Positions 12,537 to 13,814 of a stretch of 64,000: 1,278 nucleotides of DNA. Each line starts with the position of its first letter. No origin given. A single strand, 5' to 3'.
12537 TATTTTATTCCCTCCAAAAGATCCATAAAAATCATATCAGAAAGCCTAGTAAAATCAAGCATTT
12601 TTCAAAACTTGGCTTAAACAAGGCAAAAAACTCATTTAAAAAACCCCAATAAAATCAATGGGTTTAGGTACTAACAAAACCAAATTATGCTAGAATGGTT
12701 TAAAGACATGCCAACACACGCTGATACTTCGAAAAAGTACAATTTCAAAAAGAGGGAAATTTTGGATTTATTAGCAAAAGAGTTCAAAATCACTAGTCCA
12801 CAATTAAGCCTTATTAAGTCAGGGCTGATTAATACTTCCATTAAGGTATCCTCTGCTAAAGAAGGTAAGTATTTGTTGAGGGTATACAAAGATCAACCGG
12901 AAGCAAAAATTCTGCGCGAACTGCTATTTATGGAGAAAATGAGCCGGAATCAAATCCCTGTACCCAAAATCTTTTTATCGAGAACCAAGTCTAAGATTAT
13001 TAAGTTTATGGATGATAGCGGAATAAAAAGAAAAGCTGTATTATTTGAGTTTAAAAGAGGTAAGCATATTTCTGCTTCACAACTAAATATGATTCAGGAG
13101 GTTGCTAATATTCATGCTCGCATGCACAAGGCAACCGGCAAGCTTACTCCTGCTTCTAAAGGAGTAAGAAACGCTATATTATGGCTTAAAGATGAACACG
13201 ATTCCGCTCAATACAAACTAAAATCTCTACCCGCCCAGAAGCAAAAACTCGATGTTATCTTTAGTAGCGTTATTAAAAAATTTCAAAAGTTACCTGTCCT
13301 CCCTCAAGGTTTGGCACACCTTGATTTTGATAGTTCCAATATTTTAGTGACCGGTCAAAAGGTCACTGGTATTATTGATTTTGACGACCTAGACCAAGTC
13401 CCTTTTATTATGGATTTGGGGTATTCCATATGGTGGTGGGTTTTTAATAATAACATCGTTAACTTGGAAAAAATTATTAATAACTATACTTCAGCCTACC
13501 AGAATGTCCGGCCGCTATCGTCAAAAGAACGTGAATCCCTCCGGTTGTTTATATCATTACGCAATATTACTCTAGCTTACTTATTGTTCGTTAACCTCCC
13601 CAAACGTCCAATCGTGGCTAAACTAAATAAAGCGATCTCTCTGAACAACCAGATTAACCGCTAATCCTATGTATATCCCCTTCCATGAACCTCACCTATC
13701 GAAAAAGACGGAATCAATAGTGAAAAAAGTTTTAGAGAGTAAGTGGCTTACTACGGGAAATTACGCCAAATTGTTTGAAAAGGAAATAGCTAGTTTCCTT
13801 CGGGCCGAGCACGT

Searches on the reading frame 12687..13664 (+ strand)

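Call 103: search_protein_families(library=pfam, proteins=[window:12687-13664:+], max_evalue=0.00001)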
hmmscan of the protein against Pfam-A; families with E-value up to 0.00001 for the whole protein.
window:12687-13664:+ (325 aa): 1 family
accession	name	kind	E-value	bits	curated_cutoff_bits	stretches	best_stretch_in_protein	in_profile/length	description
PF01636.29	APH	-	5.5e-26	92.2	23.2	1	41-276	3-238/239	Phosphotransferase enzyme family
